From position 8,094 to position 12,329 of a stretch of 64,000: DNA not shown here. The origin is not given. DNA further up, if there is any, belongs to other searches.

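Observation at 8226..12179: Ribosomal-protein operon truncated after map by a 1311-aa DUF2341-like/LamG/FN3/peptidoglycan-binding-like surface protein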

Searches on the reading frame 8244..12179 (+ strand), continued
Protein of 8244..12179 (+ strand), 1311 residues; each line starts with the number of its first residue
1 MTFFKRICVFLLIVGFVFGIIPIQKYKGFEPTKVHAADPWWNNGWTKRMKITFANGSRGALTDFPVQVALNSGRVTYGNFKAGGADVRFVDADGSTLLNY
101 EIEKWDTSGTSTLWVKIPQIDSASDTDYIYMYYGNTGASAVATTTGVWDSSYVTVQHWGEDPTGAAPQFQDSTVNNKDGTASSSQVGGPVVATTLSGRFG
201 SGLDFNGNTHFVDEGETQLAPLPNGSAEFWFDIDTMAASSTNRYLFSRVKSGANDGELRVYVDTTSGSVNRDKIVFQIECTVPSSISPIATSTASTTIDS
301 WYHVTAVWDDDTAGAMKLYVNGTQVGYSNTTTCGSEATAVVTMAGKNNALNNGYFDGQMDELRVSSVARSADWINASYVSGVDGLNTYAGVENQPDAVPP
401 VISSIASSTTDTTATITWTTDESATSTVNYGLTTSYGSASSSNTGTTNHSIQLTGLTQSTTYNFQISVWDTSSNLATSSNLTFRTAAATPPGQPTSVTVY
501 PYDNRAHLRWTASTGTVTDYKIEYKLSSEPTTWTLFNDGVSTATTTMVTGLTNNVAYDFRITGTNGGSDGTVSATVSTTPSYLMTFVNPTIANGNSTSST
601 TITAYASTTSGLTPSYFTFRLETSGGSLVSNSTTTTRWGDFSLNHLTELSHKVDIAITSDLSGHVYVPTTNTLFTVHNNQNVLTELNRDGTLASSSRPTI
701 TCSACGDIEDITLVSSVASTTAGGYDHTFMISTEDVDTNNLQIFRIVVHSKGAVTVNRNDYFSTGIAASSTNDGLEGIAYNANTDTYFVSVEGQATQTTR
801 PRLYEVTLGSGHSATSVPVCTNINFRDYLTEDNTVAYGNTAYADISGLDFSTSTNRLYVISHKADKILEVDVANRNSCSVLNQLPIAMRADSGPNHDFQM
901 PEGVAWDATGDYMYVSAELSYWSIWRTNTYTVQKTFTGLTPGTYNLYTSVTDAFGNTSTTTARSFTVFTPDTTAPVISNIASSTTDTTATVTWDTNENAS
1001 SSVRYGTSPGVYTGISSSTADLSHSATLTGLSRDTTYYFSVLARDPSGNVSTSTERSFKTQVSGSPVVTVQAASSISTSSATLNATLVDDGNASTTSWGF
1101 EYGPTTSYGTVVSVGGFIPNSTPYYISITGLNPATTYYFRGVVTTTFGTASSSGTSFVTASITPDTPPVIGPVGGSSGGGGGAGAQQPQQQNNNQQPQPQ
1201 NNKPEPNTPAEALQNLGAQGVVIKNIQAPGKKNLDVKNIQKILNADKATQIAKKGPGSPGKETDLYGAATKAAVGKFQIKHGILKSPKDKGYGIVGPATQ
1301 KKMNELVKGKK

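Call 42: search_solved_structures(query=window:8244-12179:+, max_evalue=0.01)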
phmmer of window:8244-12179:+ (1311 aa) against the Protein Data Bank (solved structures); distinct sequences matched with E-value up to 0.01: 9.
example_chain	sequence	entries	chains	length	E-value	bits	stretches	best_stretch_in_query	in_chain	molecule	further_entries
9vsf_A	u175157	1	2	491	2.4e-09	39.1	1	485-662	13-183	Beta-1,3-glucanase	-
3qqz_A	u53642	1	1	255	1.2e-05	26.9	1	649-917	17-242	Putative uncharacterized protein yjiK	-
4u3h_A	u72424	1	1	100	0.00036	22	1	488-577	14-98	FN3con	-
1k85_A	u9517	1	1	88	0.00039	21.8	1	974-1055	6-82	CHITINASE A1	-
1x5g_A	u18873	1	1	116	0.002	19.5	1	390-491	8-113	Neogenin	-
6x3a_A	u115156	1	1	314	0.0023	19.3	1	445-566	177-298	Receptor-type tyrosine-protein phosphatase delta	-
3p4l_A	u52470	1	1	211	0.0032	18.8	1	433-577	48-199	Neogenin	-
5x83_B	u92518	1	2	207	0.0074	17.6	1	407-573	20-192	Netrin receptor DCC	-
4urt_B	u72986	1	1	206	0.0075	17.6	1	407-573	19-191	NETRIN RECEPTOR DCC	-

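Call 44: find_encoding_contigs(protein=P0002, flank=6000, max_places=2)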
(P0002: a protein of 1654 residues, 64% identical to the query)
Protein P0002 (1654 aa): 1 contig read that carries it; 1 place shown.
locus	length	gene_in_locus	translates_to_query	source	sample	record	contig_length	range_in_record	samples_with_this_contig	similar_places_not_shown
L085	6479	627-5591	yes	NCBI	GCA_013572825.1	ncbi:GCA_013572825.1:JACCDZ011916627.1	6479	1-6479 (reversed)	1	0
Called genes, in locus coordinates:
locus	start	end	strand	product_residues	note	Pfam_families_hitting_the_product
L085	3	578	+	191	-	?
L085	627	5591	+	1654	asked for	PF10102:DUF2341, PF13385:Laminin_G_3, PF10179:NDNF (faint), PF16655:PhoD_N (faint), PF00041:fn3, PF25059:FN3_DSCAM-DSCAML_C (weak), PF06977:SdiA-regulated, PF16656:Pur_ac_phosph_N, +1 more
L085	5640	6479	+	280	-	?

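Call 45: find_encoding_contigs(protein=P0003, flank=6000, max_places=2)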
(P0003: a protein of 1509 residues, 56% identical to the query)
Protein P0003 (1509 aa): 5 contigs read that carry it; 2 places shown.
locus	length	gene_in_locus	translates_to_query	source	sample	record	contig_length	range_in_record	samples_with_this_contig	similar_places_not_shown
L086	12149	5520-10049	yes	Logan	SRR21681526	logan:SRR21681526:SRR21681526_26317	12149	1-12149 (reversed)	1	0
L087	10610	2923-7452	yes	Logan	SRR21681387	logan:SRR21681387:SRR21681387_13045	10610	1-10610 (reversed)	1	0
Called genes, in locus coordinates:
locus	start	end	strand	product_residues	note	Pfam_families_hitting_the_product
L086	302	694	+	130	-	PF00410:Ribosomal_S8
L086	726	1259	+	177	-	PF00347:Ribosomal_L6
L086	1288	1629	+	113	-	PF00861:Ribosomal_L18p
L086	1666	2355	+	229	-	PF00333:Ribosomal_S5, PF03719:Ribosomal_S5_C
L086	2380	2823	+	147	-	PF00828:Ribosomal_L27A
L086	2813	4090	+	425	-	PF00344:SecY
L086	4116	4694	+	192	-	PF00406:ADK, PF13207:AAA_17 (weak)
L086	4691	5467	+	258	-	PF00557:Peptidase_M24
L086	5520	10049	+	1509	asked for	PF10102:DUF2341, PF01471:PG_binding_1 (faint), PF16655:PhoD_N (faint), PF10179:NDNF (faint), PF23376:Fn3_VIN3 (faint), PF00041:fn3, PF06977:SdiA-regulated, PF16656:Pur_ac_phosph_N (weak), +1 more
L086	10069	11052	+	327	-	PF02779:Transket_pyr, PF02780:Transketolase_C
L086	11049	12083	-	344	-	PF00294:PfkB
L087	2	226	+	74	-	?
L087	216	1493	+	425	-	PF00344:SecY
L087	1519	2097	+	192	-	PF00406:ADK, PF13207:AAA_17 (weak)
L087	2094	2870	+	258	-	PF00557:Peptidase_M24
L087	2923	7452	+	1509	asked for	PF10102:DUF2341, PF01471:PG_binding_1 (faint), PF16655:PhoD_N (faint), PF10179:NDNF (faint), PF23376:Fn3_VIN3 (faint), PF00041:fn3, PF06977:SdiA-regulated, PF16656:Pur_ac_phosph_N (weak), +1 more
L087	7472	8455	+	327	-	PF02779:Transket_pyr, PF02780:Transketolase_C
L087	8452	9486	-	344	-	PF00294:PfkB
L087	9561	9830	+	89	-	-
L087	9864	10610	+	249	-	?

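Call 46: find_encoding_contigs(protein=P0009, flank=6000, max_places=2)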
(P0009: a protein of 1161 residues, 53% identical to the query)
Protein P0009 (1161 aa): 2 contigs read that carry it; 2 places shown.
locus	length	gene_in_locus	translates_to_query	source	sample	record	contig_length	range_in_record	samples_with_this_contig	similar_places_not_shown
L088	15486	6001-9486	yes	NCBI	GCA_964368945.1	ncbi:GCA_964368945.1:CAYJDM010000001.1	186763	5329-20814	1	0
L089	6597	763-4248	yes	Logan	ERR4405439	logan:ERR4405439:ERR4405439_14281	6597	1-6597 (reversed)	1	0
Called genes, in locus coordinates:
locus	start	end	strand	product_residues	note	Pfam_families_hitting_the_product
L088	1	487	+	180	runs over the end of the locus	-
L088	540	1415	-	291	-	-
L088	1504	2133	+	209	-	PF00300:His_Phos_1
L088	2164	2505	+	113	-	-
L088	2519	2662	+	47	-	-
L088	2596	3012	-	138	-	-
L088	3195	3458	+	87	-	PF01541:GIY-YIG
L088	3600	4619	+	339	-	-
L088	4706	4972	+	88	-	PF12973:Cupin_7 (weak), PF07883:Cupin_2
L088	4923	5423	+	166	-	PF03852:Vsr, PF04480:DUF559 (faint), PF18741:MTES_1575 (weak)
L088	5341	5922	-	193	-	PF02600:DsbB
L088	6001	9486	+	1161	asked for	PF10102:DUF2341, PF13385:Laminin_G_3, PF00041:fn3, PF25059:FN3_DSCAM-DSCAML_C, PF06977:SdiA-regulated, PF01471:PG_binding_1 (weak)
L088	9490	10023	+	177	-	-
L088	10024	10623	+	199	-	PF04073:tRNA_edit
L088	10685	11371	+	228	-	PF13483:Lactamase_B_3, PF12706:Lactamase_B_2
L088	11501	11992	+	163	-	PF05974:DUF892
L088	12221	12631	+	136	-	PF11964:SpoIIAA-like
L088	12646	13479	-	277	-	PF01978:TrmB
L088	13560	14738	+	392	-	PF13433:Peripla_BP_5, PF13458:Peripla_BP_6, PF01094:ANF_receptor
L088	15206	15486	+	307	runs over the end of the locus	PF11700:ATG22, PF07690:MFS_1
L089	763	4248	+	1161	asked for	PF10102:DUF2341, PF13385:Laminin_G_3, PF00041:fn3, PF25059:FN3_DSCAM-DSCAML_C, PF06977:SdiA-regulated, PF01471:PG_binding_1 (weak)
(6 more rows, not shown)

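Call 49: search_protein_families(library=pfam, alignment_id=A2, max_evalue=0.001)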
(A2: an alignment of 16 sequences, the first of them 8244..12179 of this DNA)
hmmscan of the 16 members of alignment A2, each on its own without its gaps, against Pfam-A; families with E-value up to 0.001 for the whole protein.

A. member 1, window:8244-12179:+ (1311 aa): 8 families
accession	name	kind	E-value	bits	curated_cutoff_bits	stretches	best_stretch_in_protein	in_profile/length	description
PF06977.17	SdiA-regulated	-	1.2e-20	74.3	21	1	648-918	12-241/249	SdiA-regulated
PF13385.13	Laminin_G_3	-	2.8e-17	63.7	27.6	1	224-374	18-150/151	Concanavalin A-like lectin/glucanases superfamily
PF00041.27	fn3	-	7.4e-16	58.6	25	1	493-578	2-83/84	Fibronectin type III domain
PF16656.11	Pur_ac_phosph_N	-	4.1e-15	56.5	30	2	981-1060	7-93/93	Purple acid Phosphatase, N-terminal domain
PF10102.14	DUF2341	-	1.9e-14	54.3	23.4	1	84-147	2-64/84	Domain of unknown function (DUF2341)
PF25059.1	FN3_DSCAM-DSCAML_C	-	7.3e-07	29.9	39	0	509-578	12-79/89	DSCAM/DSCAML C-terminal Fn3-like domain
PF13449.12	Phytase-like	-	0.00016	22.2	27.6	0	775-822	70-109/284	Esterase-like activity of phytase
PF01471.23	PG_binding_1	-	0.00028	21.4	23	0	1235-1303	4-57/57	Putative peptidoglycan binding domain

B. families by the number of members that match (of 16 scanned): 13 families
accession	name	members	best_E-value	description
PF06977.17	SdiA-regulated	16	6.5e-35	SdiA-regulated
PF10102.14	DUF2341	16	2.7e-28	Domain of unknown function (DUF2341)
PF00041.27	fn3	16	2.3e-27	Fibronectin type III domain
PF25059.1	FN3_DSCAM-DSCAML_C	15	6.3e-14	DSCAM/DSCAML C-terminal Fn3-like domain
PF16656.11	Pur_ac_phosph_N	14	3.4e-37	Purple acid Phosphatase, N-terminal domain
PF01471.23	PG_binding_1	13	2.1e-18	Putative peptidoglycan binding domain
PF13449.12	Phytase-like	13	2.7e-06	Esterase-like activity of phytase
PF13385.13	Laminin_G_3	11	3.6e-43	Concanavalin A-like lectin/glucanases superfamily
PF16655.11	PhoD_N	7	2e-10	PhoD-like phosphatase, N-terminal domain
PF19077.6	Big_13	6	1.6e-05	Bacterial Ig-like domain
PF10179.15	NDNF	3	1.4e-06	Neuron-derived neurotrophic factor, first Fn(III) domain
PF13750.12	Big_3_3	3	6e-05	Bacterial Ig-like domain (group 3)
PF21605.3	CRLF2-like_D2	2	4.6e-05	Cytokine receptor-like factor 2-like, D2 domain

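Call 58: search_protein_families(library=pfam, proteins=[L085:5640-6479:+], max_evalue=0.001)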
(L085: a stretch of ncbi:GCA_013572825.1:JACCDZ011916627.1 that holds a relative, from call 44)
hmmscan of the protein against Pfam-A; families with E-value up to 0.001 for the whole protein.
L085:5640-6479:+ (280 aa): 0 families
